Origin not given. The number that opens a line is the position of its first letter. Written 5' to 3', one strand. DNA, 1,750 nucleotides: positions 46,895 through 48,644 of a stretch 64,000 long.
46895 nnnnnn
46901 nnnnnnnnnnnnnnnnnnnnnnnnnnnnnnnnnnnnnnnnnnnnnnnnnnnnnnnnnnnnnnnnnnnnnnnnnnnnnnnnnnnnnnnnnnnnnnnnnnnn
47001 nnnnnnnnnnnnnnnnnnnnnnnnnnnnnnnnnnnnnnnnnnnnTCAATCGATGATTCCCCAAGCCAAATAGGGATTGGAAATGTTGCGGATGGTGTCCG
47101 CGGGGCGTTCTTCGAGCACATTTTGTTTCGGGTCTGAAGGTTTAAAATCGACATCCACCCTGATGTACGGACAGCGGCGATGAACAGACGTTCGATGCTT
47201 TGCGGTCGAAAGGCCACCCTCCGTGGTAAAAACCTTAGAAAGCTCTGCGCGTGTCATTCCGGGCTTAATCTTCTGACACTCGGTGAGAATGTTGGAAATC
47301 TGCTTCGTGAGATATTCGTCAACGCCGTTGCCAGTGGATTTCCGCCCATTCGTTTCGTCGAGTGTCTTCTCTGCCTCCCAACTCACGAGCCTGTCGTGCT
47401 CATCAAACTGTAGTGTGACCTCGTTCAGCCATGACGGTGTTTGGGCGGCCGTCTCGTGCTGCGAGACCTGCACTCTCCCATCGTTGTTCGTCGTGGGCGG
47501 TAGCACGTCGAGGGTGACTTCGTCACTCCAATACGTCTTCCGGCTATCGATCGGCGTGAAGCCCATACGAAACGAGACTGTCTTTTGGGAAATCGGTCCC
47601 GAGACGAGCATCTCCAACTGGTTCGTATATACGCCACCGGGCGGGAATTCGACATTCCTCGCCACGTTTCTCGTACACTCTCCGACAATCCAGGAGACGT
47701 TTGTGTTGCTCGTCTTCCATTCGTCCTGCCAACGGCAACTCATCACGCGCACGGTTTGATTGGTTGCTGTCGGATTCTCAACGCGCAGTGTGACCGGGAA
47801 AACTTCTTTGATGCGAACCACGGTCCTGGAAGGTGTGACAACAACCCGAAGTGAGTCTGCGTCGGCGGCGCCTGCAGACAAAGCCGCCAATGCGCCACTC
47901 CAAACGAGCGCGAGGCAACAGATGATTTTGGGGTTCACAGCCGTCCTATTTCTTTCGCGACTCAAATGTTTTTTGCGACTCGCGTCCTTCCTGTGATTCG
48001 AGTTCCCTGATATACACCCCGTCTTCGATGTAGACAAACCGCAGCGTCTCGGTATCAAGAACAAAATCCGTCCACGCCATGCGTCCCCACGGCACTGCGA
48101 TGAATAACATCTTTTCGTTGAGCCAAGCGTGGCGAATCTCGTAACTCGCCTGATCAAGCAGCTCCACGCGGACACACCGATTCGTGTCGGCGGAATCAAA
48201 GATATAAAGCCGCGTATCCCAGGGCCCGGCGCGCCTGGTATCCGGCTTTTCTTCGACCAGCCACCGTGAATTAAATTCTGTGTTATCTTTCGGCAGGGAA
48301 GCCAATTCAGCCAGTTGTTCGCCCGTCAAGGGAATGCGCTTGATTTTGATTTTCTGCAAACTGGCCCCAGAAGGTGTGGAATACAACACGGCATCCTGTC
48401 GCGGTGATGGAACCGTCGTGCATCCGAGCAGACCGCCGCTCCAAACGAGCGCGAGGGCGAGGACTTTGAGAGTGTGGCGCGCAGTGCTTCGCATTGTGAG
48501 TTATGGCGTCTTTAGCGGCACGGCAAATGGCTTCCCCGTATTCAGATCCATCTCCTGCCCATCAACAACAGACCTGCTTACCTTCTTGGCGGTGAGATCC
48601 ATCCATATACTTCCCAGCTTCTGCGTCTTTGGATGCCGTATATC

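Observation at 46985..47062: Recombination-conserved junction cassette: family signal peptide (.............) with its upstream gene end, reused at several gene starts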

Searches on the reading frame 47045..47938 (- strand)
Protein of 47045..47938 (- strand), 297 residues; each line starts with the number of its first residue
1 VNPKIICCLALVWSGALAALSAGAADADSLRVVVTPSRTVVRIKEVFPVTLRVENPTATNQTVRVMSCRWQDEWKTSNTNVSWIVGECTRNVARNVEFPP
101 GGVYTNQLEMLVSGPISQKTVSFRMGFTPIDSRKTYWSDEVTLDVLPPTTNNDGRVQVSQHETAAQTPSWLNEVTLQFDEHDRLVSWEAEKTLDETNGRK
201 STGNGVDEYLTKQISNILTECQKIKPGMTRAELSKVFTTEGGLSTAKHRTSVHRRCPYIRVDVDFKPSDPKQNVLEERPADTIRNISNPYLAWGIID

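Call 8: search_protein_families(library=pfam, proteins=[window:47045-47938:-], max_evalue=0.1)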
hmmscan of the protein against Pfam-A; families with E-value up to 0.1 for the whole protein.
window:47045-47938:- (297 aa): 0 families

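Call 17: find_homologous_proteins(query=window:47045-47938:-, max_evalue=0.001)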
Query window:47045-47938:- (297 aa): 252 proteins with E <= 0.001 among 3383 candidates; the best 120 are listed.
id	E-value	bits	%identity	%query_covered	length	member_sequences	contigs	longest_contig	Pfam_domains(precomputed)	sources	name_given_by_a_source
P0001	2.0e-198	676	100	100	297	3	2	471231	-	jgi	-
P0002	3.1e-95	337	48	100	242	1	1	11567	-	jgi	jgi:hypothetical protein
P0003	1.8e-93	331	49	97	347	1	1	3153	-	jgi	jgi:hypothetical protein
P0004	8.6e-92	326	54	95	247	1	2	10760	-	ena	-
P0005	1.3e-90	322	46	100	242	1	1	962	-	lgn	-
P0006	4.5e-75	271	49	94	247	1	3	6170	-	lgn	-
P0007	7.5e-74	267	46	100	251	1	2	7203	-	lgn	-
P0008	6.9e-71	257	46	97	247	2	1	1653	-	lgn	-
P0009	1.0e-70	256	46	100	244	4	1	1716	-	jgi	jgi:hypothetical protein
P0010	2.1e-69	252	45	98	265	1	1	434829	-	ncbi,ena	-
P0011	2.0e-59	219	66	51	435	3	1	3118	-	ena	-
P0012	1.3e-56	210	65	49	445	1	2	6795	-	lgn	-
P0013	4.9e-56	208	42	92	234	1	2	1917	-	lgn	-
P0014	5.0e-56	208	67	48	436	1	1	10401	-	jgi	jgi:hypothetical protein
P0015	1.0e-55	207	67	49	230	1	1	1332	-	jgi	-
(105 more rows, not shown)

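Call 23: search_protein_families(library=ncbifam, proteins=[window:47045-47938:-], max_evalue=0.1)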
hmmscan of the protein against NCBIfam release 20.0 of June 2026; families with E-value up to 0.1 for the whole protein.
window:47045-47938:- (297 aa): 0 families

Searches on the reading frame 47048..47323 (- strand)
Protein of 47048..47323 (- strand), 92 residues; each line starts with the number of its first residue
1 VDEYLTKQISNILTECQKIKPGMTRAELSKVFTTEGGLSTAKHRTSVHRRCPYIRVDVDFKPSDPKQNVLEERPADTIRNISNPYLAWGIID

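Call 22: find_related_loci(query=A1, collection=genome_contigs, flank=10000)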
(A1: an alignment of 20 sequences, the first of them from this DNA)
Query A1 (92 aa) in genome_contigs; peptide patterns used: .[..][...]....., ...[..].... (x = any residue, [..] = any of these).
148 stretches matched a pattern; 96 encode a relative of the query (tblastn E <= 1e-3); the best 80 are kept; 80 distinct loci.
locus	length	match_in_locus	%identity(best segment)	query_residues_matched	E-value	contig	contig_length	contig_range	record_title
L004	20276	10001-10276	83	1-92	8e-50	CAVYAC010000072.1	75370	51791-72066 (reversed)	MAG: uncultured Verrucomicrobiae bacterium isolate MFD01223.bin.2.30 genome assembly, contig: contig_16222, whole genome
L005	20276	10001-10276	84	1-92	1e-49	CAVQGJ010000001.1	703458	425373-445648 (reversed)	MAG: uncultured Verrucomicrobiae bacterium isolate MFD05512.bin.2.136 genome assembly, contig: contig_10468, whole genom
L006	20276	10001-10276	75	1-92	6e-43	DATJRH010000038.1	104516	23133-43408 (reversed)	MAG TPA_asm: Candidatus Aquilonibacter sp. isolate SMAG_U14962 k141_2644293, whole genome shotgun sequence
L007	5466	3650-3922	75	2-92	2e-42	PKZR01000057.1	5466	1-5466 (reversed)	MAG: Limisphaerales bacterium isolate bog_1421 73.20111000_S3M.12_contig_20688, whole genome shotgun sequence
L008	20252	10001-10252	80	5-88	6e-41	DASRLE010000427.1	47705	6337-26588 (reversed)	MAG TPA_asm: Candidatus Saccharimonadales bacterium isolate SMAG_U10180 k141_201862, whole genome shotgun sequence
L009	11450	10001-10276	71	1-92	4e-40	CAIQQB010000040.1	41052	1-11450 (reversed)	MAG: uncultured Opitutae bacterium isolate Umea2_bin-3180 genome assembly, contig: bin-3180:040/195, whole genome shotgu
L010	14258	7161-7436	68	1-92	4e-40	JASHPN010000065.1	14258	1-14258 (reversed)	MAG: Verrucomicrobiia bacterium isolate JOPF050 JOPF_AWAY_contig_205652, whole genome shotgun sequence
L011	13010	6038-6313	68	1-92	2e-39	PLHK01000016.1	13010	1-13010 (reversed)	MAG: Limisphaerales bacterium isolate bog_1402 73.20110800_S1S.11_contig_2767, whole genome shotgun sequence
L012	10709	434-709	71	1-92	2e-39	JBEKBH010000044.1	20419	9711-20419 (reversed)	MAG: Verrucomicrobiia bacterium isolate SPRUCE 131 SPRUCE_131_44, whole genome shotgun sequence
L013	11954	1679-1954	67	1-92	1e-38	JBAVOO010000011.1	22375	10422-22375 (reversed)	MAG: Verrucomicrobiia bacterium isolate MFD03092_ilm_asm_bin27 k127_308380, whole genome shotgun sequence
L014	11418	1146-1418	68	2-92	2e-38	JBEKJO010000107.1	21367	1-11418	MAG: Verrucomicrobiota bacterium isolate SPRUCE 325 SPRUCE_325_107, whole genome shotgun sequence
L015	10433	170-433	66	5-92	9e-37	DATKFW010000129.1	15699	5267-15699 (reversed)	MAG TPA_asm: Candidatus Baltobacteraceae bacterium isolate SMAG_U14535 k141_882109, whole genome shotgun sequence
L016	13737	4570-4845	66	2-92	1e-36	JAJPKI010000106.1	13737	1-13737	MAG: Verrucomicrobia bacterium isolate Centralia_MAG_692 k107_23014063, whole genome shotgun sequence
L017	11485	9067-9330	66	5-92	6e-36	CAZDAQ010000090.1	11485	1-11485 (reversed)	MAG TPA_asm: uncultured Opitutales bacterium isolate binchicken_co241_77 genome assembly, contig: NODE_5644_length_11485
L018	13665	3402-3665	69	5-92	4e-36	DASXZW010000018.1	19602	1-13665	MAG TPA_asm: Verrucomicrobiia bacterium isolate SMAG_U4863 k141_803526, whole genome shotgun sequence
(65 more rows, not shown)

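Call 38: search_solved_structures(query=A1, max_evalue=10)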
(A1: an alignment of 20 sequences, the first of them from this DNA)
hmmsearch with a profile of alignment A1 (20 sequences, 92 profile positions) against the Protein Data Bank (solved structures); distinct sequences matched with E-value up to 10: 3.
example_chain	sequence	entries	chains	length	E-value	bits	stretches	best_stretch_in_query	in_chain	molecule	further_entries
2ebp_A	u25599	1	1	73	0.029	17.7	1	51-86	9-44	SAM and SH3 domain-containing protein 1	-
8dn9_A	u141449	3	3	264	1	12.7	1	34-76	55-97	29 kDa antigen cfp29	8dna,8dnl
6uzj_A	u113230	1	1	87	1.4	12.3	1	51-84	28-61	SAM domain-containing protein SAMSN-1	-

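Call 39: search_protein_families(library=pfam, alignment_id=A1, max_evalue=10)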
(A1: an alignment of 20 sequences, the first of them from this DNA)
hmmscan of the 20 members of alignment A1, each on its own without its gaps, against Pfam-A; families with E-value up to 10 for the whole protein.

A. member 1, seq(92 aa): 0 families

B. families by the number of members that match (of 20 scanned): 7 families
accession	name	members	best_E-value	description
PF25785.1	TPR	2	0.11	Nucleoprotein TPR-like domain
PF19007.6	DUF5736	1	0.0086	Domain of unknown function (DUF5736)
PF22066.2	Cep192_D8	1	0.044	Cep192 domain 8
PF04355.18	BamE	1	0.053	Outer membrane protein assembly factor BamE domain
PF00355.32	Rieske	1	0.066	Rieske [2Fe-2S] domain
PF12158.14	DUF3592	1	0.12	Domain of unknown function (DUF3592)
PF00421.24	PSII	1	0.12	Photosystem II protein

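Call 42: predict_structure(alignment_id=A1)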
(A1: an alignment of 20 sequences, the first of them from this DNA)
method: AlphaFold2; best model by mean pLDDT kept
length: 92 residues; sequences in the alignment: 20
mean_pLDDT: 82.3   pTM: 0.68
mean pLDDT of the five models: 82.3, 77.3, 76.7, 76.6, 75.5
residues with pLDDT >= 90: 23; 70-90: 56; 50-70: 12; < 50: 1
segments of 3 or more residues with pLDDT < 50: none
pLDDT, mean of each block of 10 residues (from residue 1): 81 84 91 76 86 86 86 91 65 51
secondary structure, 60 per line:
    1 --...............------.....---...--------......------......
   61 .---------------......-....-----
elements in order: H3-17 H25-28 E32-34 E43-48 E55-61 E77-82 H84-87

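Call 69: search_protein_families(library=pfam, proteins=[L016:31-3327:+, L016:5356-7926:+, L016:9518-10702:+], max_evalue=0.001)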
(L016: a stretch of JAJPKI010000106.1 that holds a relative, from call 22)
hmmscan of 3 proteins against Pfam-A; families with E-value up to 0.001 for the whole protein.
L016:31-3327:+ (1098 aa): 3 families
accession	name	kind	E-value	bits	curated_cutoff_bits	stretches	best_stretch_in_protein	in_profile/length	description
PF00176.29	SNF2-rel_dom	-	1.4e-08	34.6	24.9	1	253-448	15-139/290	SNF2-related domain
PF04851.21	ResIII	-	3.6e-07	30.7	22.5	1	254-448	2-139/164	Type III restriction enzyme, res subunit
PF00271.37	Helicase_C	-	0.0006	20.5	23.5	0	722-782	52-110/110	Helicase conserved C-terminal domain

L016:5356-7926:+ (856 aa): 5 families
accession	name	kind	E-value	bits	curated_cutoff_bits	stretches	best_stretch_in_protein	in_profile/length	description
PF25174.1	Beta-prop_THOC3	-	3.1e-13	49.8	305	1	557-840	11-269/272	THOC3 beta-propeller domain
PF13360.13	PQQ_2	-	4.8e-06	26.8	27.6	1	538-762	17-227/233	Outer membrane protein assembly factor BamB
PF07676.18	PD40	-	1.5e-05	25.3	20.9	0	832-841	15-24/38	WD40-like Beta Propeller Repeat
PF00400.38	WD40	-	0.00021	22.2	27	0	725-753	6-33/39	WD domain, G-beta repeat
PF24814.1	WD40_Prp19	-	0.00096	18.7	320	0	694-756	144-203/281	Prp19 WD40 domain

L016:9518-10702:+ (394 aa): 1 family
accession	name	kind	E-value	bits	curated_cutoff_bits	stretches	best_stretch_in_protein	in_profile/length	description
PF14903.11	WG_beta_rep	-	2.8e-80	264.4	25.6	6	265-295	2-32/35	WG containing repeat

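Call 75: search_protein_families(library=pfam, alignment_id=A5, max_evalue=0.0001)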
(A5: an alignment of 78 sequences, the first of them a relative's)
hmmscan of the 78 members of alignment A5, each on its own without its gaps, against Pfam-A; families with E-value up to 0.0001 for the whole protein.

A. member 1, L018:1206-2924:+ (573 aa): 2 families
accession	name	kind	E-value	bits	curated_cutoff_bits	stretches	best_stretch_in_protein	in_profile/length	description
PF00754.31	F5_F8_type_C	-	5.7e-20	72.2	28.2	1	171-295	7-127/127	F5/8 type C domain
PF22633.2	F5_F8_type_C_2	-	2e-07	32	27.8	1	182-277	1-90/91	NedA-like, galactose-binding domain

B. families by the number of members that match (of 78 scanned): 65 families (the first 25 are shown)
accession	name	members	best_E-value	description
PF25174.1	Beta-prop_THOC3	2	3e-16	THOC3 beta-propeller domain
PF00079.25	Serpin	1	3.8e-124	Serpin (serine protease inhibitor)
PF14903.11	WG_beta_rep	1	3.3e-76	WG containing repeat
PF13306.12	LRR_5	1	2.7e-70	BspA type Leucine rich repeat region (6 copies)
PF00515.34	TPR_1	1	2e-46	Tetratricopeptide repeat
PF07719.23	TPR_2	1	3.2e-40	Tetratricopeptide repeat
PF13414.12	TPR_11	1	1e-36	TPR repeat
PF13181.12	TPR_8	1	1.9e-35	Tetratricopeptide repeat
PF13431.12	TPR_17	1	1.6e-34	Tetratricopeptide repeat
PF16317.11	Glyco_hydro_99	1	6.3e-33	Glycosyl hydrolase family 99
PF13371.12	TPR_9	1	1.2e-27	Tetratricopeptide repeat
PF13646.12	HEAT_2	1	6.1e-25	HEAT repeats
PF13432.12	TPR_16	1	4.3e-24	Tetratricopeptide repeat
PF09865.15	DUF2092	1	2.3e-21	Predicted periplasmic protein (DUF2092)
PF13428.12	TPR_14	1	5.1e-20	Tetratricopeptide repeat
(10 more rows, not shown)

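Call 79: search_protein_families(library=pfam, alignment_id=A7, max_evalue=0.00001)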
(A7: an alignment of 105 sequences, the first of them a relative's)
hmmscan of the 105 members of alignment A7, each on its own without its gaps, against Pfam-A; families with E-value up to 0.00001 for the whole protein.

A. member 1, L016:31-3324:+ (1098 aa): 2 families
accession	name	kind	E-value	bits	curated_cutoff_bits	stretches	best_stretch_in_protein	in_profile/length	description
PF00176.29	SNF2-rel_dom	-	1.4e-08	34.6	24.9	0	253-448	15-139/290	SNF2-related domain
PF04851.21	ResIII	-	3.6e-07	30.7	22.5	0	254-448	2-139/164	Type III restriction enzyme, res subunit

B. families by the number of members that match (of 105 scanned): 146 families (the first 25 are shown)
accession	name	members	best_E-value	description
PF01120.23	Alpha_L_fucos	3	1.7e-94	Alpha-L-fucosidase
PF02518.31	HATPase_c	3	6.7e-34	Histidine kinase-, DNA gyrase B-, and HSP90-like ATPase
PF00092.34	VWA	3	1.2e-25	von Willebrand factor type A domain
PF00512.31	HisKA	3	5.8e-22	His Kinase A (phospho-acceptor) domain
PF13519.12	VWA_2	3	3e-15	von Willebrand factor type A domain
PF13768.12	VWA_3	3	1.1e-09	von Willebrand factor type A domain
PF01645.23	Glu_synthase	2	7e-90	Conserved region in glutamate synthase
PF00814.31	TsaD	2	1.2e-84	tRNA N6-adenosine threonylcarbamoyltransferase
PF07690.21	MFS_1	2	1.8e-58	Major Facilitator Superfamily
PF01261.30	AP_endonuc_2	2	1.1e-36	Xylose isomerase-like TIM barrel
PF02801.28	Ketoacyl-synt_C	2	2.5e-33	Beta-ketoacyl synthase, C-terminal domain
PF00109.32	ketoacyl-synt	2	4.9e-32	Beta-ketoacyl synthase, N-terminal domain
PF04055.27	Radical_SAM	2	1.1e-30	Radical SAM superfamily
PF14323.11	GxGYxYP_C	2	2e-22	GxGYxYP putative glycoside hydrolase C-terminal domain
PF07977.19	FabA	2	1.4e-17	FabA-like domain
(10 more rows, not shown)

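Call 86: search_protein_representatives(alignment_id=A1)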
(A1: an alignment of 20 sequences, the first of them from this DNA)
Query: 20 sequences, 92 profile positions. Proteins with E-value up to 0.001 (for the whole library): 1582; up to 1e-10: 887; up to 1e-30: 47. The best 150 are listed.
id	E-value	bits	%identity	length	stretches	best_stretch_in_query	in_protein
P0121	1.2e-59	214.5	-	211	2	11-92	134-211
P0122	1.7e-49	181.9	-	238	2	2-92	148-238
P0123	1.2e-48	179.3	-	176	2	9-92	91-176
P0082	8.0e-47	173.4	-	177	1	3-92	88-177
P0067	2.1e-45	168.8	-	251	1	2-92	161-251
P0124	4.5e-43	161.3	-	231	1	3-92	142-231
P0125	1.0e-42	160.2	-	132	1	7-92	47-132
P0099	1.4e-42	159.7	-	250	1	2-92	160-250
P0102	5.6e-42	157.8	-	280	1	6-92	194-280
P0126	7.5e-42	157.4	-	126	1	2-92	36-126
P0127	1.5e-41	156.5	-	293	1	2-92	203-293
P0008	1.5e-41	156.4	-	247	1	2-92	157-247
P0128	2.0e-41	156.1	-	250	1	2-92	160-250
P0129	3.1e-41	155.4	-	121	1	1-92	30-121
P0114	5.5e-40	151.4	-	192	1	3-92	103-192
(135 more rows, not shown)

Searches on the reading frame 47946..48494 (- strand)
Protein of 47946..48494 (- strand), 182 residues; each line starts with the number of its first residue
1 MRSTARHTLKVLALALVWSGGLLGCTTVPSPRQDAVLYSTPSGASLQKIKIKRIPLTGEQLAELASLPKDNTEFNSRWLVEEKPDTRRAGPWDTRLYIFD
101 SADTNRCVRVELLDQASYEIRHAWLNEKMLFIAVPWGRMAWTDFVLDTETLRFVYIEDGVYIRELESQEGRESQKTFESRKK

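Call 8: search_protein_families(library=pfam, proteins=[window:47946-48494:-], max_evalue=0.1)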
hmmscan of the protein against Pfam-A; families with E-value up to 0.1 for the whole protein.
window:47946-48494:- (182 aa): 0 families

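Call 13: find_encoding_contigs(protein=window:47946-48494:-, flank=10000, max_places=6)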
Protein window:47946-48494:- (182 aa): no gene with exactly this product is on record in the collection.

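Call 23: search_protein_families(library=ncbifam, proteins=[window:47946-48494:-], max_evalue=0.1)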
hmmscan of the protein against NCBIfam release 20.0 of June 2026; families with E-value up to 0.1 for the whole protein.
window:47946-48494:- (182 aa): 0 families
